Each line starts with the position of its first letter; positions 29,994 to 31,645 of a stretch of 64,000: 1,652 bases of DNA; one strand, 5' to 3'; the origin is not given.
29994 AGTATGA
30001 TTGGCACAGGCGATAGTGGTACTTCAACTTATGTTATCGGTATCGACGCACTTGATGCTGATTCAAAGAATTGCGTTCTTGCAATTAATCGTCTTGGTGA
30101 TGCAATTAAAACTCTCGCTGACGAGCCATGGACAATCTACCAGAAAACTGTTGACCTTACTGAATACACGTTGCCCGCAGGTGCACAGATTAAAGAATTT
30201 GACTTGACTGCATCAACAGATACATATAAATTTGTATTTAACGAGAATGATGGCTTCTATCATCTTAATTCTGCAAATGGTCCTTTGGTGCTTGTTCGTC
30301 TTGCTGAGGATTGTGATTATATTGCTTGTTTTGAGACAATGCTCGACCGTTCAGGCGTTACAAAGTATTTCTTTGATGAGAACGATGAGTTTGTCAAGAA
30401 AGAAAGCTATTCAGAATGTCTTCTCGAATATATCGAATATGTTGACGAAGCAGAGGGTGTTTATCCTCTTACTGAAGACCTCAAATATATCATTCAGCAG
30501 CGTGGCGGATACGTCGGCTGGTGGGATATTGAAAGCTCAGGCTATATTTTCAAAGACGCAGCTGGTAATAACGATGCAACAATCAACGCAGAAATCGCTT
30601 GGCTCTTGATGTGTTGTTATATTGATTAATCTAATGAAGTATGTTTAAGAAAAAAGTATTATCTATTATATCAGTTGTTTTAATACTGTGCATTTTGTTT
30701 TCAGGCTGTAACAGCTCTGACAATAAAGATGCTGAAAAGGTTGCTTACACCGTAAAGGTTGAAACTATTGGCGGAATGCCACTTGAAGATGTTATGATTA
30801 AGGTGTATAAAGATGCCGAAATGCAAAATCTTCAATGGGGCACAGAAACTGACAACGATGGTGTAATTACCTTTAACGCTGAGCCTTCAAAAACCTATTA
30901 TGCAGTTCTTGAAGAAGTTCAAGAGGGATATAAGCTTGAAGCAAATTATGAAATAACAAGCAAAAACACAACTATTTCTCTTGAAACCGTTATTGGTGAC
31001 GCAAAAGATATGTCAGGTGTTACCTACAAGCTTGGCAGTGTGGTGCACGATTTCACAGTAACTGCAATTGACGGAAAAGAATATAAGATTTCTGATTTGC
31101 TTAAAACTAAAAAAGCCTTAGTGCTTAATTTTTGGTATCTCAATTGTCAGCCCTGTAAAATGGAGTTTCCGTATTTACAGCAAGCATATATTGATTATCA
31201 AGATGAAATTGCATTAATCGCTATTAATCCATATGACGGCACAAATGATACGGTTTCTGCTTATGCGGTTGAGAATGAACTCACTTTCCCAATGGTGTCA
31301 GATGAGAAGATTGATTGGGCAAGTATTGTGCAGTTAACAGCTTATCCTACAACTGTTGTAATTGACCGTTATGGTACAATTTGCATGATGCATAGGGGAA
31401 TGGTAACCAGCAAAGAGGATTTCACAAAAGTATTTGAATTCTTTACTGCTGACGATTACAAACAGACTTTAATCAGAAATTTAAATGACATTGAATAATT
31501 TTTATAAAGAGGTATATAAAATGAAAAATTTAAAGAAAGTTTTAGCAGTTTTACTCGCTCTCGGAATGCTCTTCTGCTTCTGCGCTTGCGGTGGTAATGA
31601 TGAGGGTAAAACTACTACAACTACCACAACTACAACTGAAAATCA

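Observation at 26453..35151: Six-gene cluster of anchored, modular surface proteins that I cannot map to a characterised system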

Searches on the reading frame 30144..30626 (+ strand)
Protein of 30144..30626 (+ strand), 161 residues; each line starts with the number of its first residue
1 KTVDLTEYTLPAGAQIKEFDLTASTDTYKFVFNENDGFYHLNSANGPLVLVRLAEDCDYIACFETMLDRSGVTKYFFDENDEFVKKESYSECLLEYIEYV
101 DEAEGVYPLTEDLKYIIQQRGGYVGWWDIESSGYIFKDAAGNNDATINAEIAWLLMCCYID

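Call 40: search_solved_structures(query=A3, max_evalue=10)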
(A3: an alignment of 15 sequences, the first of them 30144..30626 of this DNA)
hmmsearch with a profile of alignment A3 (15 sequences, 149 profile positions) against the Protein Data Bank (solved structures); distinct sequences matched with E-value up to 10: 1.
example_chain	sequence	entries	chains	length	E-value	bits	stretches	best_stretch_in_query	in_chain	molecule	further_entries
2jpu_A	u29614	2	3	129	0.75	13.3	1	68-126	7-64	Orf c02003 protein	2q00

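Call 42: search_protein_representatives(alignment_id=A3)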
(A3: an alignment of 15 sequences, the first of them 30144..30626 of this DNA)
Query: 15 sequences, 149 profile positions. Proteins with E-value up to 0.001 (for the whole library): 1158; up to 1e-10: 735; up to 1e-30: 55. The best 150 are listed.
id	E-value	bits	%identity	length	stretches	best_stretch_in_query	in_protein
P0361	7.4e-63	227.6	-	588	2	5-143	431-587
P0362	8.8e-55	201.4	-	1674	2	6-143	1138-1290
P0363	1.9e-44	167.8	-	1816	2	14-144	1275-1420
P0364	3.1e-44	167.1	-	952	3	1-148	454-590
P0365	1.7e-43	164.8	-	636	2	21-144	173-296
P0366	1.8e-43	164.7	-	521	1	3-144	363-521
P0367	2.5e-43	164.2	-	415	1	3-143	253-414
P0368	4.9e-43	163.2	-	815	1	1-145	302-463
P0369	5.1e-43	163.2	-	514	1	2-144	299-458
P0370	3.7e-42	160.4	-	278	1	2-147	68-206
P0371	1.7e-41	158.3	-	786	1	4-145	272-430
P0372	2.2e-41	157.9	-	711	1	6-144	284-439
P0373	2.7e-41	157.6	-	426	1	3-143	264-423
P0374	7.1e-41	156.2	-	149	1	14-144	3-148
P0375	1.6e-40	155.1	-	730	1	2-144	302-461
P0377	2.0e-40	154.8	-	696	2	23-144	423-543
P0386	4.4e-36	140.7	-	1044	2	7-143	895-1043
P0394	2.1e-34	135.2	-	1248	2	2-149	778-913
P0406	2.5e-31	125.2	-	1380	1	8-143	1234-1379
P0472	4.5e-26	108.2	-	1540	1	12-144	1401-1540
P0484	4.6e-25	104.9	-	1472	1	7-144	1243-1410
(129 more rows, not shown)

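Call 43: search_protein_families(library=pfam, proteins=[P0362, P0363, P0406, P0472, P0484, P0394], max_evalue=0.001)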
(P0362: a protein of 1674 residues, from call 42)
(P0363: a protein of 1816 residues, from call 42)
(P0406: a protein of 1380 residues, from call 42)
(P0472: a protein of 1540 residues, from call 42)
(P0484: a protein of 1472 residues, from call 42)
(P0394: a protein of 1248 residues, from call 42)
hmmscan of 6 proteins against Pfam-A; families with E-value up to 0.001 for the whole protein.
P0362 (1674 aa): 8 families
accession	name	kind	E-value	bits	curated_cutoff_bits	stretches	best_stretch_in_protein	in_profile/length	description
PF02369.22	Big_1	-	4.8e-16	59.1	34.9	1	522-576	18-68/93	Bacterial Ig-like domain (group 1)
PF13620.12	CarboxypepD_reg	-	5.4e-11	43.1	32.3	0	527-600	4-71/82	Carboxypeptidase regulatory-like domain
PF08534.16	Redoxin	-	7.1e-06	26.3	26.6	1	146-263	6-136/148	Redoxin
PF09134.16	Invasin_D3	-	9.9e-05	23.2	33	0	620-665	25-68/98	Invasin, domain 3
PF16371.11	MetallophosN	-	0.00029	21.4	35.6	0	623-677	3-56/77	N terminal of Calcineurin-like phosphoesterase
PF24547.1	DUF7601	-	0.00048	21.1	27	0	618-672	21-77/116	Domain of unknown function (DUF7601)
PF13905.12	Thioredoxin_8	-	0.00077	20.2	27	0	169-255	2-94/94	Thioredoxin-like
PF17789.7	MG4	-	0.00083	20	24.7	0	524-574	17-60/95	Macroglobulin domain MG4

P0363 (1816 aa): 6 families
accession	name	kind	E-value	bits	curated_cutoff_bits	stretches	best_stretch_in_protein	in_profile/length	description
PF02369.22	Big_1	-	2.4e-14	53.6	34.9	0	1054-1100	20-70/93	Bacterial Ig-like domain (group 1)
PF13620.12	CarboxypepD_reg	-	3.4e-14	53.4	32.3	3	743-788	4-56/82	Carboxypeptidase regulatory-like domain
PF00578.27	AhpC-TSA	-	4.5e-14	52.9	26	1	144-259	2-122/124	AhpC/TSA family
PF08534.16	Redoxin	-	9.3e-12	45.4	26.6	1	144-267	3-137/148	Redoxin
PF17789.7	MG4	-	2.9e-06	27.9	24.7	0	1055-1102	18-66/95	Macroglobulin domain MG4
PF13905.12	Thioredoxin_8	-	0.00073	20.3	27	0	170-258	2-94/94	Thioredoxin-like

P0406 (1380 aa): 21 families
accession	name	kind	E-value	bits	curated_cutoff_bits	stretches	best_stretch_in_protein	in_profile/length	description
PF13620.12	CarboxypepD_reg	-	8.4e-38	129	32.3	5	767-838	4-77/82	Carboxypeptidase regulatory-like domain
PF02369.22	Big_1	-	7e-35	119.5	34.9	4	851-908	19-83/93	Bacterial Ig-like domain (group 1)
PF17802.7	SpaA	-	3.3e-24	85.3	23.1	2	765-839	3-86/91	Prealbumin-like fold domain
PF17210.9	SdrD_B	-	9.3e-19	68.1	29.7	2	771-823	18-72/112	SdrD B-like domain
PF24025.1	Ig_DR_A0283-like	-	1.2e-17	64.5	27.1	0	763-820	7-67/102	DR_A0283-like, Ig-like domain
PF00578.27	AhpC-TSA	-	3.2e-17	63.1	26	1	132-246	2-121/124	AhpC/TSA family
PF08534.16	Redoxin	-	2.2e-15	57.2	26.6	1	131-252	2-134/148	Redoxin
PF17789.7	MG4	-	3.5e-15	56.4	24.7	0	764-815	17-71/95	Macroglobulin domain MG4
PF09134.16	Invasin_D3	-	4.4e-12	46.8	33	1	765-813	24-78/98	Invasin, domain 3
PF11974.14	bMG3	-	2.6e-10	40.6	34.9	0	772-807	23-59/103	Bacterial alpha-2-macroglobulin MG3 domain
PF16640.11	Big_3_5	-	3e-10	41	35.5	1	1018-1087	13-84/88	Bacterial Ig-like domain (group 3)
PF16842.11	RRM_occluded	-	1.9e-07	31.3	30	0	690-731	27-68/79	Occluded RNA-recognition motif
PF05688.17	BIg21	-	4.8e-07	30.7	27.4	0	511-594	4-91/109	Bacterial Immunoglobulin-like 21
PF21834.1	DUF6894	-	2.3e-06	28.1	24.1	0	935-953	50-68/69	Domain of unknown function (DUF6894)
PF16371.11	MetallophosN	-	2.4e-06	28.1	35.6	0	793-829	21-57/77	N terminal of Calcineurin-like phosphoesterase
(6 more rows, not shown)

P0472 (1540 aa): 17 families
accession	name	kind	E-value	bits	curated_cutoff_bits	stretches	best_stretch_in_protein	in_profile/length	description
PF13620.12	CarboxypepD_reg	-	2.8e-46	156.2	32.3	7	696-767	4-82/82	Carboxypeptidase regulatory-like domain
PF16371.11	MetallophosN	-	1.5e-32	112.1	35.6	2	699-749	3-53/77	N terminal of Calcineurin-like phosphoesterase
PF02369.22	Big_1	-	1.1e-30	106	34.9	1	692-753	19-92/93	Bacterial Ig-like domain (group 1)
PF17802.7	SpaA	-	1.9e-16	60.4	23.1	0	697-767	6-88/91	Prealbumin-like fold domain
PF23194.1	NOMO_5th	-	6.2e-16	59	27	0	1117-1154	33-71/89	NOMO fifth transthyretin-like domain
PF08534.16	Redoxin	-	2.3e-14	53.9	26.6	1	146-270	2-137/148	Redoxin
PF00578.27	AhpC-TSA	-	8.5e-14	52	26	1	147-261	2-121/124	AhpC/TSA family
PF17210.9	SdrD_B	-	1.4e-13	51.5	29.7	0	537-601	18-84/112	SdrD B-like domain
PF24107.1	DUF7382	-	5.7e-12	45.8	27.4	0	1095-1123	23-51/65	Domain of unknown function (DUF7382)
PF17789.7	MG4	-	3.2e-10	40.5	24.7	0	616-665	18-73/95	Macroglobulin domain MG4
PF15976.11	CooC_C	-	1.4e-09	38.3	29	0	760-812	7-59/93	CS1-pili formation C-terminal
PF05688.17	BIg21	-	2.9e-09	37.9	27.4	0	1009-1065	2-66/109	Bacterial Immunoglobulin-like 21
PF24025.1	Ig_DR_A0283-like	-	9e-07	29.6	27.1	0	49-102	7-59/102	DR_A0283-like, Ig-like domain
PF01835.25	MG2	-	2.6e-06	28.1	32.8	0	929-983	15-70/96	MG2 domain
PF14524.12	Wzt_C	-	7.6e-05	23.2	30.4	0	527-606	47-131/143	Wzt C-terminal domain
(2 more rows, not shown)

P0484 (1472 aa): 7 families
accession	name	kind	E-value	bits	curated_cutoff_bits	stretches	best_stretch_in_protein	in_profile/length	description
PF00578.27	AhpC-TSA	-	4.4e-14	52.9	26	1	142-257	2-122/124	AhpC/TSA family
PF08534.16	Redoxin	-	1.2e-13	51.5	26.6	1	142-265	3-137/148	Redoxin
PF02369.22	Big_1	-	7.6e-10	39.2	34.9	0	33-87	8-63/93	Bacterial Ig-like domain (group 1)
PF13905.12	Thioredoxin_8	-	1.2e-08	35.7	27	1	168-256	2-94/94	Thioredoxin-like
PF13620.12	CarboxypepD_reg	-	1.6e-08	35.2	32.3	0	945-1017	5-79/82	Carboxypeptidase regulatory-like domain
PF17802.7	SpaA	-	7.3e-07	29.7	23.1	0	679-725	37-86/91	Prealbumin-like fold domain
PF17789.7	MG4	-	3.7e-05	24.3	24.7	0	45-89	17-59/95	Macroglobulin domain MG4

P0394 (1248 aa): 3 families
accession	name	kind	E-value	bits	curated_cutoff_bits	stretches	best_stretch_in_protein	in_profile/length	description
PF00578.27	AhpC-TSA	-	5e-13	49.5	26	1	463-586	2-121/124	AhpC/TSA family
PF08534.16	Redoxin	-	2.9e-08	34.1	26.6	1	463-550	3-90/148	Redoxin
PF13905.12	Thioredoxin_8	-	0.0003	21.5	27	1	489-553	2-68/94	Thioredoxin-like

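Call 45: search_protein_families(library=pfam, alignment_id=A3, max_evalue=10)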
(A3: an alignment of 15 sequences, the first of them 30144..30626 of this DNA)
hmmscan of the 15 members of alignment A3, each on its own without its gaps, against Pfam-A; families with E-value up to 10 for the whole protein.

A. member 1, window:30144-30626:+ (161 aa): 0 families

B. families by the number of members that match (of 15 scanned): 8 families
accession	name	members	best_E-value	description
PF05872.18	HerA_C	1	0.033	Helicase HerA-like C-terminal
PF00778.23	DIX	1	0.075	DIX domain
PF13833.12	EF-hand_8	1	0.12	EF-hand domain pair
PF09354.15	HNF_C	1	0.12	HNF3 C-terminal domain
PF21889.1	TPR1-like_2nd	1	0.13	TPR1-like, CTLH-containing domain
PF07009.16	NusG_II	1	0.13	NusG domain II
PF13713.11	BRX_N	1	0.27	Transcription factor BRX N-terminal domain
PF21641.3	NarE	1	0.56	NarE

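Call 76: list_cluster_members(proteins=[P0361, P0362, P0363, P0365, P0368, P0377, P0386, P0394, P0406, P0472])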
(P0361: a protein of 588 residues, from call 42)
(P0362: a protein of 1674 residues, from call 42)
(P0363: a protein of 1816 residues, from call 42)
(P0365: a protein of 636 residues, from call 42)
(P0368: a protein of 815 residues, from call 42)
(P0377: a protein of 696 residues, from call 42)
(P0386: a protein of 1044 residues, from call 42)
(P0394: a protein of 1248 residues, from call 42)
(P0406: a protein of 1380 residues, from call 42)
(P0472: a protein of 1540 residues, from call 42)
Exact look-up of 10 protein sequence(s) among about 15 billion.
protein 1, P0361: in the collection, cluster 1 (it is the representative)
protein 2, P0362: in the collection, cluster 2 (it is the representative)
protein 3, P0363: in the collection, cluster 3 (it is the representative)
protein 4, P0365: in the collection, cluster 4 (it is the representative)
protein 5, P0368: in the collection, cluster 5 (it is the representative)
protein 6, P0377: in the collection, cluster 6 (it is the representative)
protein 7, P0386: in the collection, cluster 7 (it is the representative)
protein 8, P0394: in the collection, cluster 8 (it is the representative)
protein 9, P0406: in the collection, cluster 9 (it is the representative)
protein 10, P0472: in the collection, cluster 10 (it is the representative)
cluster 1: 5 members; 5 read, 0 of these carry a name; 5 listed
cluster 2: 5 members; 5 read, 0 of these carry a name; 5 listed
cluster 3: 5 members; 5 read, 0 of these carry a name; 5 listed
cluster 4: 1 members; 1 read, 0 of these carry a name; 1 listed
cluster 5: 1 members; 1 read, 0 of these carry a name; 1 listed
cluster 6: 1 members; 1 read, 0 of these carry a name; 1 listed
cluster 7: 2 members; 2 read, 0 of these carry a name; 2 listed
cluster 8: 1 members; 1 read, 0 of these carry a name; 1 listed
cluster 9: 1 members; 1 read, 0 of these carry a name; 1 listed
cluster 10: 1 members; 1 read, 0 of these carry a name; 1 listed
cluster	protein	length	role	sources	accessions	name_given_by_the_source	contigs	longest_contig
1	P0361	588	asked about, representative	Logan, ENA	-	-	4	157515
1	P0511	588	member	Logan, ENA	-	-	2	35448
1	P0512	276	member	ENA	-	-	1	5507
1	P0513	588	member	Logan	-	-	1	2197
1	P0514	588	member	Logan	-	-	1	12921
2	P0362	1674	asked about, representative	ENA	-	-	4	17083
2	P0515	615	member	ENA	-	-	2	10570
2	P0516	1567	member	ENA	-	-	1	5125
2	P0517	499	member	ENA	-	-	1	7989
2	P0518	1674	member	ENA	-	-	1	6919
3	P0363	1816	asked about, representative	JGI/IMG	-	-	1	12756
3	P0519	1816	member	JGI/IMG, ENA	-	-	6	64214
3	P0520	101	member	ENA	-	-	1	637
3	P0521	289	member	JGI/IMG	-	-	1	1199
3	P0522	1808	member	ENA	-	-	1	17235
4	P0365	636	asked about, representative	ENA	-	-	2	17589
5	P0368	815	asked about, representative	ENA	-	-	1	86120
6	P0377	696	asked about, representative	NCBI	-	-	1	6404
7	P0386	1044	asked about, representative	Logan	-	-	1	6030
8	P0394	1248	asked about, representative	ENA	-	-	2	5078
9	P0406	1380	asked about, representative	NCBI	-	-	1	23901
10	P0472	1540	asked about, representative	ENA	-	-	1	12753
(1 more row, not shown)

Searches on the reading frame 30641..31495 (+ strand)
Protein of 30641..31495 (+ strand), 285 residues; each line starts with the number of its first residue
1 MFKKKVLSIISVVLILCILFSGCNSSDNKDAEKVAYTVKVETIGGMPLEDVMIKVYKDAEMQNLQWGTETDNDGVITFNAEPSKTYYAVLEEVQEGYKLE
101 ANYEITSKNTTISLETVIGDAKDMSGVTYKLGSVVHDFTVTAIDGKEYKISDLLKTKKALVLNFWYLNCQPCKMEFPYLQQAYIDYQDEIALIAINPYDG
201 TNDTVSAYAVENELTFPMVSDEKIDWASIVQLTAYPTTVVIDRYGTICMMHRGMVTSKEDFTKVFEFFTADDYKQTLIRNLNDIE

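Call 3: search_protein_families(library=pfam, proteins=[window:30641-31495:+], max_evalue=0.1)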
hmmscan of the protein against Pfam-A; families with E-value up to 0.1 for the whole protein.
window:30641-31495:+ (285 aa): 10 families
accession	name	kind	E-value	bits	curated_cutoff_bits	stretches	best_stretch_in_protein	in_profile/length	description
PF00578.27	AhpC-TSA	-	2.5e-18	66.6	26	1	132-247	2-121/124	AhpC/TSA family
PF08534.16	Redoxin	-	3.9e-12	46.6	26.6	1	132-256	3-137/148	Redoxin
PF13905.12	Thioredoxin_8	-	2.8e-08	34.4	27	1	158-247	2-94/94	Thioredoxin-like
PF00085.26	Thioredoxin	-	8.8e-06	26.1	23.5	1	151-223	12-83/103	Thioredoxin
PF17802.7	SpaA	-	7.5e-05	23.3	23.1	1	39-114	7-85/91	Prealbumin-like fold domain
PF10794.15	DUF2606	-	0.0015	18.7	25.4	1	5-61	16-73/134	Protein of unknown function (DUF2606)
PF13098.12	Thioredoxin_2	-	0.0042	17.9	27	1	155-264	3-103/104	Thioredoxin-like domain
PF00837.23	T4_deiodinase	-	0.014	15.2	27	1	130-242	74-188/237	Iodothyronine deiodinase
PF11974.14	bMG3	-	0.03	14.7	34.9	1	42-84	21-62/103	Bacterial alpha-2-macroglobulin MG3 domain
PF02369.22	Big_1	-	0.095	13.3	34.9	0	31-81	16-67/93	Bacterial Ig-like domain (group 1)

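Call 4: search_protein_families(library=ncbifam, proteins=[window:30641-31495:+], max_evalue=0.1)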
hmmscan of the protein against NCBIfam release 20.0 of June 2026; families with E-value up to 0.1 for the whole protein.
window:30641-31495:+ (285 aa): 14 families
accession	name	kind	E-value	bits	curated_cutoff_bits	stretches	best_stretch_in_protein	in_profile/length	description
NF002854.0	PRK03147.1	subfamily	6.7e-24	84.7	170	1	128-258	35-163/176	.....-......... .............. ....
NF041202.1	StoA_CxxC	exception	1.6e-15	57.4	210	1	134-258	32-155/163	endospore biogenesis thiol-disulfide oxidoreductase StoA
TIGR00385.1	dsbE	subfamily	7e-07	29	123.15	1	136-264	41-166/173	DsbE family thiol:disulfide interchange protein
TIGR01068.1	thioredoxin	equivalog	1.3e-06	28.5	96.8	1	153-211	10-67/101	thioredoxin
NF047696.1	ThlDiSintTplARhiz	equivalog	6e-06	26.2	230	1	136-247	78-193/219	thiol:disulfide interchange protein TlpA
NF006898.0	PRK09381.1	equivalog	2.6e-05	24.5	138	1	151-211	15-74/109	thioredoxin TrxA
NF011941.0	PRK15412.1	equivalog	5.5e-05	22.8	359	1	132-257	42-165/185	thiol:disulfide interchange protein DsbE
NF008229.0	PRK10996.1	equivalog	7.7e-05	22.4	125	1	138-197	33-92/141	thioredoxin TrxC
NF047697.1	ThioredTrxAClost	equivalog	0.00041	20.5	140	1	152-196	12-56/105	thioredoxin TrxA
NF038285.1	deiodinase_rel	hypoth_equivalog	0.00048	19.7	250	1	130-195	177-242/347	deiodinase family protein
NF040769.1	SelL_rel_redox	subfamily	0.0044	16.7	120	1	135-223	3-91/173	SelL-related redox protein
NF038215.1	acineto_lipo_PV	hypoth_equivalog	0.011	15.5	33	1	10-50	5-43/55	NF038215 family lipoprotein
NF041054.1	WAxxUGC_long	equivalog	0.016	14.5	300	1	135-258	84-205/354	ResA-like WAxxUGC motif-containing protein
TIGR01633.1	phi3626_gp14_N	hypoth_equivalog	0.066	13.3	23.65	0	71-98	77-104/123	distal tail protein Dit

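Call 55: search_solved_structures(query=window:30641-31495:+, max_evalue=0.000001, show_alignments=3)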
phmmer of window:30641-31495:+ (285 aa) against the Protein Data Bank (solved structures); distinct sequences matched with E-value up to 0.000001: 17.
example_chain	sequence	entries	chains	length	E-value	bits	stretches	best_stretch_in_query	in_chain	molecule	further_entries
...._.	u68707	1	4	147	8.8e-13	51.4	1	130-255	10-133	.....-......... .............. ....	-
1st9_A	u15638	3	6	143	1.3e-11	47.6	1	132-257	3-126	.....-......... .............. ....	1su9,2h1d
2f9s_A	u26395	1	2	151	1.5e-11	47.4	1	132-257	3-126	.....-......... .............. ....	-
2h1b_A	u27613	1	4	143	3.4e-11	46.2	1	132-257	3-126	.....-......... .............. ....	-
2m72_A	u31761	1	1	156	4.6e-11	45.8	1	140-257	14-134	Uncharacterized thioredoxin-like protein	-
2h1a_A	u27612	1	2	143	2.3e-10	43.5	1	132-257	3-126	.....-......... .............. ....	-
2h19_A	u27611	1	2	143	2.3e-10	43.5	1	132-257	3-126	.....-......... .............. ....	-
3erw_A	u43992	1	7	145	4.5e-10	42.5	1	137-258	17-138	Sporulation thiol-disulfide oxidoreductase A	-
3c73_A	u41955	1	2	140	5.5e-10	42.3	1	137-257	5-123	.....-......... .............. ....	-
3c71_A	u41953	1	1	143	6.1e-10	42.1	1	132-257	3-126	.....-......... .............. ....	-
2yp6_A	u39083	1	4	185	1.1e-09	41.3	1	130-258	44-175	THIOREDOXIN FAMILY PROTEIN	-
4hqz_A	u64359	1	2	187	1.2e-09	41.1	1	131-258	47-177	Thioredoxin family protein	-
3kcm_A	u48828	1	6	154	3.2e-09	39.7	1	136-253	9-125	Thioredoxin family protein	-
2h1g_A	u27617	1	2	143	4.2e-09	39.3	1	132-257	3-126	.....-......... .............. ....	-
2ls5_A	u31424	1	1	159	4.7e-09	39.2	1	126-263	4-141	Uncharacterized protein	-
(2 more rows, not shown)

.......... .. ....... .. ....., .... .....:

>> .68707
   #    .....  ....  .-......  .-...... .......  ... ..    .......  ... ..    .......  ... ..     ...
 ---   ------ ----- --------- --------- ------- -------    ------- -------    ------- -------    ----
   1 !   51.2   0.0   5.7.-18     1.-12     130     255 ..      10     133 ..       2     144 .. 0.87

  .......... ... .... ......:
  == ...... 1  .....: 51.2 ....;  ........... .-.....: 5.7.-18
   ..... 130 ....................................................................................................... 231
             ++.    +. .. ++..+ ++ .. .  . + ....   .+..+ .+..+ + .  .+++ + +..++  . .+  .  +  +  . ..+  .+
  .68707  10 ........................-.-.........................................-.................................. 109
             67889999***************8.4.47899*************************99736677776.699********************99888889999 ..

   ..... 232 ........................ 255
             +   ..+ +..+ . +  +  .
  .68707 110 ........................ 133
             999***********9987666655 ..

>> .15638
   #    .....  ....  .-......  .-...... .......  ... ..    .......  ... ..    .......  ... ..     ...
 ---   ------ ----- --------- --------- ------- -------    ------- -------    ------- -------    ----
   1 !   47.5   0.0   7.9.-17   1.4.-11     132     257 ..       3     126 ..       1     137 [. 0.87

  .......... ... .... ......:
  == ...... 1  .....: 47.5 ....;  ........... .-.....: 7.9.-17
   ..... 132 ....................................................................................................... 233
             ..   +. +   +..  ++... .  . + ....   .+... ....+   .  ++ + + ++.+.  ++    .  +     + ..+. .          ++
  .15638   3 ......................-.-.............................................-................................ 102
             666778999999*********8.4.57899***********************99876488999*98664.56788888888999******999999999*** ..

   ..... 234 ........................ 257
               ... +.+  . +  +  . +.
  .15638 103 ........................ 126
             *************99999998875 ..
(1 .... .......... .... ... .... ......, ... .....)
